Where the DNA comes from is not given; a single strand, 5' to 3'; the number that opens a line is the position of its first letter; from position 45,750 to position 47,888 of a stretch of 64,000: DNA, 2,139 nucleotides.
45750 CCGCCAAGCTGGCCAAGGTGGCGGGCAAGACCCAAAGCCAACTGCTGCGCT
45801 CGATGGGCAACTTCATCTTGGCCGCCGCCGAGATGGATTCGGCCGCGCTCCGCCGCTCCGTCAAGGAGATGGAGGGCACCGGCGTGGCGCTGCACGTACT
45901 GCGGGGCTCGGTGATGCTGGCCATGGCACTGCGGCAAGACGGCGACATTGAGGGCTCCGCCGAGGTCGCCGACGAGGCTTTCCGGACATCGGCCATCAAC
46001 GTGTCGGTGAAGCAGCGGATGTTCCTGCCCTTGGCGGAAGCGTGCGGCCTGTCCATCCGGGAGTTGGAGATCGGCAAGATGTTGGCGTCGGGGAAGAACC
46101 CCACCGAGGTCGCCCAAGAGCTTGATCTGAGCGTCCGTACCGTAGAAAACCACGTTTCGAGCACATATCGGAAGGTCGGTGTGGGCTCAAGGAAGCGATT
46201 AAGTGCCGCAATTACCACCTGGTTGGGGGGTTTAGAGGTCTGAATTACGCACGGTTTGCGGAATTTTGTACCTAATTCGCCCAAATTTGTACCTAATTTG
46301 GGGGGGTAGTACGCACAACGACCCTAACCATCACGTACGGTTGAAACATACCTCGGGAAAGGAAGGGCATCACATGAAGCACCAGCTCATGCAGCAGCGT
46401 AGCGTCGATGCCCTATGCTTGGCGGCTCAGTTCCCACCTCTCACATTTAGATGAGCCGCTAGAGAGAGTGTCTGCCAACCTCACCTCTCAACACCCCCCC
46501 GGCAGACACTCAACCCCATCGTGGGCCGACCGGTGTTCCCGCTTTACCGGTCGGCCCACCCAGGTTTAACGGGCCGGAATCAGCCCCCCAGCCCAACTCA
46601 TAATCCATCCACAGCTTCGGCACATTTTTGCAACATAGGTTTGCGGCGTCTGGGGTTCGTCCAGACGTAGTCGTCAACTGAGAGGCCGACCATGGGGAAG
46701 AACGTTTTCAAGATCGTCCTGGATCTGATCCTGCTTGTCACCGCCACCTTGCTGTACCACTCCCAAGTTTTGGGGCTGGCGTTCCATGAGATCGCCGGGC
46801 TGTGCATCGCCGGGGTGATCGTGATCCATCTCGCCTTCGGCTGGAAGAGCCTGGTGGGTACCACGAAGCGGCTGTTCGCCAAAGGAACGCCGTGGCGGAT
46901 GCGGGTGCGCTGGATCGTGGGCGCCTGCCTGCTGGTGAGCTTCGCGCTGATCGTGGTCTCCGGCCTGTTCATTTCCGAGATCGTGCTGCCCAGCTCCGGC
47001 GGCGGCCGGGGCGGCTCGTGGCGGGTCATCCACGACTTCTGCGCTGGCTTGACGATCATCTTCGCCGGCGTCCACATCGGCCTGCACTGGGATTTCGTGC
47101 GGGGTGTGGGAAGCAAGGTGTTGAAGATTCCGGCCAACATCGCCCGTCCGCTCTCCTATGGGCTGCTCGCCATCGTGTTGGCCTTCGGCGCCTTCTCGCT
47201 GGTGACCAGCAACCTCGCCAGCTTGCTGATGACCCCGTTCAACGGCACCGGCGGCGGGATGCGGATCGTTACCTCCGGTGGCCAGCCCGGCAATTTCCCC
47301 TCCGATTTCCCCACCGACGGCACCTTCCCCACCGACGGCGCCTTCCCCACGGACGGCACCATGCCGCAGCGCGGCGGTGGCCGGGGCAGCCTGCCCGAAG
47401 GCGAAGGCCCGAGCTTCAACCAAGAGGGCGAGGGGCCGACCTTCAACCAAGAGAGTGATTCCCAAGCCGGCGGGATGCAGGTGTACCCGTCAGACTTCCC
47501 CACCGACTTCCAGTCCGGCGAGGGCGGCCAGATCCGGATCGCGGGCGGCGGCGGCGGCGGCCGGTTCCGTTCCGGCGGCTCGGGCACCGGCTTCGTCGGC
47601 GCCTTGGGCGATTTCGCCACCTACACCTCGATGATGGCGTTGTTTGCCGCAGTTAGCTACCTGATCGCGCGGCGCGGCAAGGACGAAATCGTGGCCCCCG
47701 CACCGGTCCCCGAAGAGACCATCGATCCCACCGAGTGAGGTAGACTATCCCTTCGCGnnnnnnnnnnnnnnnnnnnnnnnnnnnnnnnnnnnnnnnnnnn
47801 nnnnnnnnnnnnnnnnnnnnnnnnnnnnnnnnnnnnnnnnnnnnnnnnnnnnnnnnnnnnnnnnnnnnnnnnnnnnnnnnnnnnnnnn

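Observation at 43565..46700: LAL-type regulator followed by a 450-bp structured, AT-richer intergenic region with direct repeats, a strongly-RBS'd 26-aa ORF and three perfect hairpins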

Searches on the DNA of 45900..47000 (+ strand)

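Call 4: search_rna_families(source=window, start=45900, end=47000, threshold=evalue, max_evalue=10, show_alignments=2)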
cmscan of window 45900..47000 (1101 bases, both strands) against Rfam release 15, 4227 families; matches with E-value up to 10: 5.
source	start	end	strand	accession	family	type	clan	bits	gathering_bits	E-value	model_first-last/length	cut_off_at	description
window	46342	46561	-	RF02122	FTX_5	Gene; lncRNA;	-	18.2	45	4.7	1-208/208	no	FTX transcript, XIST regulator conserved region 5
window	46263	46315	+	RF04067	mir-4520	Gene; miRNA;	-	18.1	90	0.5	1-70/70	no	mir-4520 microRNA precursor family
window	46466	46557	+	RF01530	CC3664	Gene; sRNA;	-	17.8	60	2.5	1-136/136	no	Caulobacter sRNA CC3664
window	46262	46314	-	RF04067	mir-4520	Gene; miRNA;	-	15.3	90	3.1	1-70/70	no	mir-4520 microRNA precursor family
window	46480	46540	-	RF02040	HOTTIP_1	Gene; lncRNA;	-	13.9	50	3.9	1-57/57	no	HOXA transcript at the distal tip, conserved region 1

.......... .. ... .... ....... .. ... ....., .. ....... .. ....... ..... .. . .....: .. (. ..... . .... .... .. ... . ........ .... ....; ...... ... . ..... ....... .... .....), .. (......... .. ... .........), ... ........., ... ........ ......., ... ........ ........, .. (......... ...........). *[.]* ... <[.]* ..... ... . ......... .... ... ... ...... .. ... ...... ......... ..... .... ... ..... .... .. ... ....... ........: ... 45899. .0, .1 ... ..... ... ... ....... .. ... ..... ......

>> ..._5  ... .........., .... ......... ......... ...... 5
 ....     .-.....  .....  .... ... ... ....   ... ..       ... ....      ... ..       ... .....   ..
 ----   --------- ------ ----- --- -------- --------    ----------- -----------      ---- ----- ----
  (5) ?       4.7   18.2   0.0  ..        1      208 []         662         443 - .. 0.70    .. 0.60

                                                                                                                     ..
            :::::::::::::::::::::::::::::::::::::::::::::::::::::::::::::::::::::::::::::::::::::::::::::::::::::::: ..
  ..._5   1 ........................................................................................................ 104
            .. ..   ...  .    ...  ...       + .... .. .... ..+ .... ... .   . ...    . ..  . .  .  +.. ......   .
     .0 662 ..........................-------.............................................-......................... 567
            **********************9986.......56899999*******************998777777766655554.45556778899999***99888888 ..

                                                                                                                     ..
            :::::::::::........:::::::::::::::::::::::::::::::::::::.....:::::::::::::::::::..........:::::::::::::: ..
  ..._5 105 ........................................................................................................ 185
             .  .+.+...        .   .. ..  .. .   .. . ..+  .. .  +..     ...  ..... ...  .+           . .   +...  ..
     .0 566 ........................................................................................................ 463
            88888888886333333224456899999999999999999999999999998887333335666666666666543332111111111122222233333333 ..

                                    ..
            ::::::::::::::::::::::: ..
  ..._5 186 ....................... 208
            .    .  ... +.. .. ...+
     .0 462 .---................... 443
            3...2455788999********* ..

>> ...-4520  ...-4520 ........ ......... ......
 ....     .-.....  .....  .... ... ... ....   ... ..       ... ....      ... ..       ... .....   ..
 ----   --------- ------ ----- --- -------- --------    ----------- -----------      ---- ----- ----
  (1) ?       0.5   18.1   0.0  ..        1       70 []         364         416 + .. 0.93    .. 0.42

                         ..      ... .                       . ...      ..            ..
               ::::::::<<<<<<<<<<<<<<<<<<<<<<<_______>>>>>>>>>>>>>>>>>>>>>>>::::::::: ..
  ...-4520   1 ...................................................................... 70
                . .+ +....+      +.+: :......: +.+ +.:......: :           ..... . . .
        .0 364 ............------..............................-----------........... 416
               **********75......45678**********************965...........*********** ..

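Call 67: search_dna_similar(query=window:46244-46691:+, collection=plasmids, mode=distant, max_evalue=0.01, max_rows=10)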
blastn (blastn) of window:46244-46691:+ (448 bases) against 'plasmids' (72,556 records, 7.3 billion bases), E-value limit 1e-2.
No match.

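Call 68: search_dna_similar(query=window:46244-46691:+, collection=phages, mode=distant, max_evalue=0.01, max_rows=10)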
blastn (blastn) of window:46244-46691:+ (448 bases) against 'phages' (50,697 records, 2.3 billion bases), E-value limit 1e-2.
No match.

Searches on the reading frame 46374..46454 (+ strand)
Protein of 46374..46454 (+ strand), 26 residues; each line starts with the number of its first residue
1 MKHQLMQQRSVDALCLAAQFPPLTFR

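Call 8: search_protein_families(library=pfam, proteins=[window:46374-46454:+], max_evalue=0.01)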
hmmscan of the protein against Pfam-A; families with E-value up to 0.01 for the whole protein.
window:46374-46454:+ (26 aa): 0 families

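Call 47: list_cluster_members(proteins=[window:46374-46451:+, window:46266-46451:+, window:46408-46566:+, window:46521-46667:+, window:46513-46677:-])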
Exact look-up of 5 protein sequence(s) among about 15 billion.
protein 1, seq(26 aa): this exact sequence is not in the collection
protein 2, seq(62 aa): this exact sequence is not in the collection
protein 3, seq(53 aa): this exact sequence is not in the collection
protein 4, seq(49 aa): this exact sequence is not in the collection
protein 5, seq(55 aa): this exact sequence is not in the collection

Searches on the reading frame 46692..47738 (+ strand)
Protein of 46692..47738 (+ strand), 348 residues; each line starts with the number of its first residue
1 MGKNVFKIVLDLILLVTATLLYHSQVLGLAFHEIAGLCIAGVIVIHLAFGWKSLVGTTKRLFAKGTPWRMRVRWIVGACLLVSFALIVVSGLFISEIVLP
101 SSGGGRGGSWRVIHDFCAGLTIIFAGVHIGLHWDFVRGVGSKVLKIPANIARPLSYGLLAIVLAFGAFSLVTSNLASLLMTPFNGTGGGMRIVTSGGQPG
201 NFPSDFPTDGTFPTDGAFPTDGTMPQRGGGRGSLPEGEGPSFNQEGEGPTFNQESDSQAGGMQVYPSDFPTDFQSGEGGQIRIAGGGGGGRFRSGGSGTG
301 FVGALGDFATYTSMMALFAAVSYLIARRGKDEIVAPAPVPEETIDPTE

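Call 8: search_protein_families(library=pfam, proteins=[window:46692-47738:+], max_evalue=0.01)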
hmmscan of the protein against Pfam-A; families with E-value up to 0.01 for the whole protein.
window:46692-47738:+ (348 aa): 2 families
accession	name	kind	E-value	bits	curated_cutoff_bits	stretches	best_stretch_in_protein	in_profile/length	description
PF14358.11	DUF4405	-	1.9e-11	44.8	26.7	1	75-133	1-66/66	Domain of unknown function (DUF4405)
PF01292.26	Ni_hydr_CYTB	-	0.00011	22.4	30.1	1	21-131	33-161/179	Prokaryotic cytochrome b561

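Call 29: find_homologous_proteins(query=window:46692-47738:+, max_evalue=0.00001)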
Query window:46692-47738:+ (348 aa): 5 proteins with E <= 0.00001 among 8000 candidates.
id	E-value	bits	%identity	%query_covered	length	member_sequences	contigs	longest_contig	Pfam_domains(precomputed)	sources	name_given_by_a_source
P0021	1.5e-228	776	100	100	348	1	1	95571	PF14358.12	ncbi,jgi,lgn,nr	ncbi:MAG: DUF4405 domain-containing protein [Propionibacteriaceae bacterium]|jgi:hypothetical protei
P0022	4.0e-35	140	36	60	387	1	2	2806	PF14358.12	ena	-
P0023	1.3e-32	131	33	84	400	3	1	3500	PF14358.12,PF01292.27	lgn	-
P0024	3.1e-25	107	38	53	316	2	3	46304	-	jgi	jgi:hypothetical protein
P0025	8.6e-21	93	34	41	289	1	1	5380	PF14358.12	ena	-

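Call 30: find_encoding_contigs(protein=P0021, flank=4000, max_places=4)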
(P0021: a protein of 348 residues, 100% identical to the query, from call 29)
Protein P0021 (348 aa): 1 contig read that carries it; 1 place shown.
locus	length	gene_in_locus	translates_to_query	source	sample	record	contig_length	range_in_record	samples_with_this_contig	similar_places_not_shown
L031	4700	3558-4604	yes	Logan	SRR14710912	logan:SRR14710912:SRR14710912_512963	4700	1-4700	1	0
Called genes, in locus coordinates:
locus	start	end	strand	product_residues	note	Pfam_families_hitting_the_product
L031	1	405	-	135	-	?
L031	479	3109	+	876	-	PF13191:AAA_16 (weak), PF00196:GerE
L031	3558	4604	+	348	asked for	PF14358:DUF4405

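Call 70: search_protein_families(library=ncbifam, proteins=[window:46692-47738:+], max_evalue=0.001)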
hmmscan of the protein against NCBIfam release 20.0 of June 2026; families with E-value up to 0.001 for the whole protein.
window:46692-47738:+ (348 aa): 0 families
